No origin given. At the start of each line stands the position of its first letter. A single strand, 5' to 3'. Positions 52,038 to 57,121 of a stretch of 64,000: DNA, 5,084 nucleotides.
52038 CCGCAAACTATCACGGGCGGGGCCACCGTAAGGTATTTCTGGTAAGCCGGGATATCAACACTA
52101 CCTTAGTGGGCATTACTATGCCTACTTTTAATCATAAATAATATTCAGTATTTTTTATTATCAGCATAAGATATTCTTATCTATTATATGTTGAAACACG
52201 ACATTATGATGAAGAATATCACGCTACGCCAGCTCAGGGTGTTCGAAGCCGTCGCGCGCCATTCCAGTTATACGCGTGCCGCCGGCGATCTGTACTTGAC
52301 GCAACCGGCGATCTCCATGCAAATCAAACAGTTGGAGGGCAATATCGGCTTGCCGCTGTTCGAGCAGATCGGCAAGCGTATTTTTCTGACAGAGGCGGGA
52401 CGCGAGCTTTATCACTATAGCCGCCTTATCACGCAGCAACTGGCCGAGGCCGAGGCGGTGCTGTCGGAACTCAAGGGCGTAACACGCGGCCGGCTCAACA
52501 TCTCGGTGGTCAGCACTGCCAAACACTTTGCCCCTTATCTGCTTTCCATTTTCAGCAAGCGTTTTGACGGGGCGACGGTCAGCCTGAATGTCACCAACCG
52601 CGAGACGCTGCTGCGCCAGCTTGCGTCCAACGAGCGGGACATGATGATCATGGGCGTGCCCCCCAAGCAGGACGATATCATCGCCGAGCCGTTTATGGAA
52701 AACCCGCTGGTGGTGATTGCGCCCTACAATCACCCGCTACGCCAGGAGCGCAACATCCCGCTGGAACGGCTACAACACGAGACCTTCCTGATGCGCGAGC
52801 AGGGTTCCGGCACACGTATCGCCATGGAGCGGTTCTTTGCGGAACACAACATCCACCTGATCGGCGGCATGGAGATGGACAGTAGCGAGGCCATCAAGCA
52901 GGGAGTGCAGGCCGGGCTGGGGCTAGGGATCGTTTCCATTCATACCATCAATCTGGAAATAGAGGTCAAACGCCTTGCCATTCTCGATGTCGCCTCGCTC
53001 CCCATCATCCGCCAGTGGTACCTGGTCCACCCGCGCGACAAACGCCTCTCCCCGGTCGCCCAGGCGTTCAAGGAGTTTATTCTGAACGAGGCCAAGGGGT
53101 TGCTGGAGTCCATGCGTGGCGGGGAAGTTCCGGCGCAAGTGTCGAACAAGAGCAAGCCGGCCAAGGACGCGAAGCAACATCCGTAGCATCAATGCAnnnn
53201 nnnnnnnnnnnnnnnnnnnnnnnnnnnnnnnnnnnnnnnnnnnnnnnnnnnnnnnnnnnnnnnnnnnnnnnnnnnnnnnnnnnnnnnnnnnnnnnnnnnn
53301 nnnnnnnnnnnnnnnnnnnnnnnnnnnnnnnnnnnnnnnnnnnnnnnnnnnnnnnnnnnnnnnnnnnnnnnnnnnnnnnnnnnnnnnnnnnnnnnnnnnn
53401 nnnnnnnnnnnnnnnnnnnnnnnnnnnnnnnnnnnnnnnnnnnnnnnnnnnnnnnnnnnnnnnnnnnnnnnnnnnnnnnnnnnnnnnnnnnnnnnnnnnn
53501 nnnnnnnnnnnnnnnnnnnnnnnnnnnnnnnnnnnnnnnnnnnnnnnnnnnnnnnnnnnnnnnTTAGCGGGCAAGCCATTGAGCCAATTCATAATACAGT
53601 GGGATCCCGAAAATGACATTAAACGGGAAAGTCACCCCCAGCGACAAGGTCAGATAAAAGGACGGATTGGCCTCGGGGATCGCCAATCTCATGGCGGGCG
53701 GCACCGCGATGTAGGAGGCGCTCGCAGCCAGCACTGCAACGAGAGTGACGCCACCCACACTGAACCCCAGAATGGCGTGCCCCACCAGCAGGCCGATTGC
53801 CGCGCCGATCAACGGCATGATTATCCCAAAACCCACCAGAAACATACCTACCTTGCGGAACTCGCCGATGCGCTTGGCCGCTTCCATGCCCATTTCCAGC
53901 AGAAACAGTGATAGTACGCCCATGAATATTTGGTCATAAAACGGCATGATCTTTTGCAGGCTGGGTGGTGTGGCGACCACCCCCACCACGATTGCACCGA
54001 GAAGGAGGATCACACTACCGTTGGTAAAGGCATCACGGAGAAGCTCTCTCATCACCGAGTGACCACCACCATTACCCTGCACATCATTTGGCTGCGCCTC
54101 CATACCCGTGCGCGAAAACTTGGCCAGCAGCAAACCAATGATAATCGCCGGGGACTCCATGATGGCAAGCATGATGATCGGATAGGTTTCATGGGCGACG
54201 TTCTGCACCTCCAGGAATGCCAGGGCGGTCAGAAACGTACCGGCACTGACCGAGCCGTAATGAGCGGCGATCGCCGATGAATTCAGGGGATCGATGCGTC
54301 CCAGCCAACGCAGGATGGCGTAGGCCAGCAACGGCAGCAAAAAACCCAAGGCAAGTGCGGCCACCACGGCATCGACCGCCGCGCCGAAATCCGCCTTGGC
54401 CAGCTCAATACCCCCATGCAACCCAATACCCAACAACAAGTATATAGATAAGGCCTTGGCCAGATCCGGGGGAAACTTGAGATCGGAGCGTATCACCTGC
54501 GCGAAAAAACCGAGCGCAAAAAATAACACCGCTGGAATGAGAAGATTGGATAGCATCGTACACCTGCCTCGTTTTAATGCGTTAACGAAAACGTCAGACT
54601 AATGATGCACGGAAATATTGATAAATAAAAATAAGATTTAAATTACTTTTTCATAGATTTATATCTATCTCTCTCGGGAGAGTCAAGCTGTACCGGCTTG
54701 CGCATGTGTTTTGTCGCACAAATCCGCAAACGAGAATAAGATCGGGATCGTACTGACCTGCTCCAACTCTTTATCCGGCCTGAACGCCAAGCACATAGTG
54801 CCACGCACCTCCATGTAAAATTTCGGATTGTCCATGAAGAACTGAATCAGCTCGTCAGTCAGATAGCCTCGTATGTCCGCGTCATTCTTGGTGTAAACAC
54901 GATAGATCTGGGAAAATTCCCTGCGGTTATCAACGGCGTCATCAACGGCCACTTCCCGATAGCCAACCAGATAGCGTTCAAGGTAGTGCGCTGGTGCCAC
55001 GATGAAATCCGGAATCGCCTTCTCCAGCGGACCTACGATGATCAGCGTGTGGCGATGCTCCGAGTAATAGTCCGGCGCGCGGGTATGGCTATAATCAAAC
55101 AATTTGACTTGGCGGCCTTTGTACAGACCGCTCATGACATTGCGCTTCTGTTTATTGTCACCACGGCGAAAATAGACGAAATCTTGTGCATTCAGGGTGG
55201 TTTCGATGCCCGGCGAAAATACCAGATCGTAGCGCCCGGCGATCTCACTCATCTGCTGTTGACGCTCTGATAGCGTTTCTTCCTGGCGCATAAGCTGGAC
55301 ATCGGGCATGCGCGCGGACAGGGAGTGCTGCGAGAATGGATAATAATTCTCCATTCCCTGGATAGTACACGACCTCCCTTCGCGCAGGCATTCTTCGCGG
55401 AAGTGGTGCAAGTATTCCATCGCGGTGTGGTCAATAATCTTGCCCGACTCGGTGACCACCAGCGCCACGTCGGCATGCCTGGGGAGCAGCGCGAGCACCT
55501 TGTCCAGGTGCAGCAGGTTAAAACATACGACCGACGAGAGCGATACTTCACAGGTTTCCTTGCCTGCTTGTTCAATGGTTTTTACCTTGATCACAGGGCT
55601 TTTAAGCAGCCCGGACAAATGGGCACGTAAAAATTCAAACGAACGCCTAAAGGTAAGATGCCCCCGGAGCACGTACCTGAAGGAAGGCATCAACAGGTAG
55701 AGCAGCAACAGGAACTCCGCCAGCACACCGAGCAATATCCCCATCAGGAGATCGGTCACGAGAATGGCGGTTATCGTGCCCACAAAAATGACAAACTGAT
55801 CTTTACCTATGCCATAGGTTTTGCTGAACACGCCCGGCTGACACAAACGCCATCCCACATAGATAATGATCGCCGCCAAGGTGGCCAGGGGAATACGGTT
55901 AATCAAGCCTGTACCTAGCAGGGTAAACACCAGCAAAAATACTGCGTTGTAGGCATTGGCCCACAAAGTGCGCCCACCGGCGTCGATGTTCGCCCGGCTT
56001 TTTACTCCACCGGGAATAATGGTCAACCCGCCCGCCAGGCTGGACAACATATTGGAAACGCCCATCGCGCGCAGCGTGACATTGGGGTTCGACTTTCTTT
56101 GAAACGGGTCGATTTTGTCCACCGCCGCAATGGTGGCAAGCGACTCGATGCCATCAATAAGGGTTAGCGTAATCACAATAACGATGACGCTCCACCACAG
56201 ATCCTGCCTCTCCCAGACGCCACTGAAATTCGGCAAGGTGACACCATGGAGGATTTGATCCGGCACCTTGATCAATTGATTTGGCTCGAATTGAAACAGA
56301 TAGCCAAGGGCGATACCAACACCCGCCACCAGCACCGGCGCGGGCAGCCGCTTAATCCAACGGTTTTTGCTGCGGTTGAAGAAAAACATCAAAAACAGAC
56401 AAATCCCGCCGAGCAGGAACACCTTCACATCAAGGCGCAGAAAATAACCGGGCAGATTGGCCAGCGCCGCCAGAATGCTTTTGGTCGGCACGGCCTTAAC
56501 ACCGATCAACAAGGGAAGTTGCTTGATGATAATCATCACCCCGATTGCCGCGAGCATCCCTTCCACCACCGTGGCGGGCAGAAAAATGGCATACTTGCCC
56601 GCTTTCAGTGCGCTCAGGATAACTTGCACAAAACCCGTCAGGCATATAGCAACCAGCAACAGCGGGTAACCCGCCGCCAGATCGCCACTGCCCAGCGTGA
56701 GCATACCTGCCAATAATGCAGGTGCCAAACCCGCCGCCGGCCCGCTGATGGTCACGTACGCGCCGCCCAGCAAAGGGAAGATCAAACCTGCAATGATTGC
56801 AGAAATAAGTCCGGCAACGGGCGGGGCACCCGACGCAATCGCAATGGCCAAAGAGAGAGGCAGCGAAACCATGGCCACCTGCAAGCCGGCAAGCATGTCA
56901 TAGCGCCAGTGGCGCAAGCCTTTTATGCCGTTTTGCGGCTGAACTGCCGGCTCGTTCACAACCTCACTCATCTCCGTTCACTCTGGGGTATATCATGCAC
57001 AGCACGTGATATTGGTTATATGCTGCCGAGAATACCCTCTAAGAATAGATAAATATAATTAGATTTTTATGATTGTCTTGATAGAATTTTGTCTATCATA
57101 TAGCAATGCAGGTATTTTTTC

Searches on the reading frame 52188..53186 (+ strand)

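Call 74: search_protein_families(library=pfam, proteins=[window:52188-53186:+], max_evalue=0.00001)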
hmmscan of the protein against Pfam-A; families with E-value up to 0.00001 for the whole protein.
window:52188-53186:+ (332 aa): 2 families
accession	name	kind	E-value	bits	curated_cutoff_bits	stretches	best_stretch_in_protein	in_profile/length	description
PF03466.25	LysR_substrate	-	1.7e-51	175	28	1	98-301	3-207/209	LysR substrate binding domain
PF00126.33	HTH_1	-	1.7e-21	76.4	26.6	1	13-72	1-60/60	Bacterial regulatory helix-turn-helix protein, lysR family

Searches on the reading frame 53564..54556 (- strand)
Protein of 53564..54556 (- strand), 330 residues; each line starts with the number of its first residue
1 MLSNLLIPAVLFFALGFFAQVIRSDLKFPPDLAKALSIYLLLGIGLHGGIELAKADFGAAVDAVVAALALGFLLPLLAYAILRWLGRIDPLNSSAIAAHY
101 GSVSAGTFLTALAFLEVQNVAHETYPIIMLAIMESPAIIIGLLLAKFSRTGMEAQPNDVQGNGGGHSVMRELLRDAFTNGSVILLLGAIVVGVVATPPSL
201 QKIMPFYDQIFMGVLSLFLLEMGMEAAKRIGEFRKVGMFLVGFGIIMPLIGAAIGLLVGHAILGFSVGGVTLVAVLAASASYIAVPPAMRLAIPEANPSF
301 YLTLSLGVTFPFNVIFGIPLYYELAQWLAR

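Call 74: search_protein_families(library=pfam, proteins=[window:53564-54556:-], max_evalue=0.00001)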
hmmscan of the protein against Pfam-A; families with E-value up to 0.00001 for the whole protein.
window:53564-54556:- (330 aa): 1 family
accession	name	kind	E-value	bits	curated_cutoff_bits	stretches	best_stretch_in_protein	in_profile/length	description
PF05982.17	Sbt_1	-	1.4e-115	386.3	27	1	8-326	1-308/308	Na+-dependent bicarbonate transporter superfamily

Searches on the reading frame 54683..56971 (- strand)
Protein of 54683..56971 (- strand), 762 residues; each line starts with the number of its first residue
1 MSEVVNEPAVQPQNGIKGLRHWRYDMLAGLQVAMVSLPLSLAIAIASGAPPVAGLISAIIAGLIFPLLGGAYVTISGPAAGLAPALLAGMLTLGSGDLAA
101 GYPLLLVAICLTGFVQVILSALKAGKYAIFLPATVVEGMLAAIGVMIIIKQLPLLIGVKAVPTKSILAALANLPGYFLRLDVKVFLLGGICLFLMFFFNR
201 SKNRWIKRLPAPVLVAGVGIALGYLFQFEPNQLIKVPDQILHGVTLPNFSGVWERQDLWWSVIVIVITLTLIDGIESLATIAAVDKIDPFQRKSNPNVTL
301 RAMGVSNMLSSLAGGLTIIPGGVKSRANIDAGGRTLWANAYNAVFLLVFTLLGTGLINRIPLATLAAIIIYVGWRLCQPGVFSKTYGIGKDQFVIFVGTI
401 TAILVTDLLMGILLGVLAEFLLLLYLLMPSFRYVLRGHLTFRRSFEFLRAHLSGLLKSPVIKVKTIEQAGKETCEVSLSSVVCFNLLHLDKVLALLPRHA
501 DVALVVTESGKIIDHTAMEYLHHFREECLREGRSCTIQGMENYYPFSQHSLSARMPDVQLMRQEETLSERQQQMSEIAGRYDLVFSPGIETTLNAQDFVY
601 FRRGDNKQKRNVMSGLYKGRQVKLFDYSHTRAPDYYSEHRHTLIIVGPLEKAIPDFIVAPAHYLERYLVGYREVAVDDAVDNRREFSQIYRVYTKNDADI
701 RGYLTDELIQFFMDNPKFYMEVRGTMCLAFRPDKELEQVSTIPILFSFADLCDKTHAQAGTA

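Call 74: search_protein_families(library=pfam, proteins=[window:54683-56971:-], max_evalue=0.00001)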
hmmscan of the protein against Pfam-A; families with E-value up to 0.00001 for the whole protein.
window:54683-56971:- (762 aa): 1 family
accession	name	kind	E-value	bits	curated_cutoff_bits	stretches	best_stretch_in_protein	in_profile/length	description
PF00916.26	Sulfate_transp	-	1.2e-51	176.2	23.2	1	24-398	3-379/380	Sulfate permease family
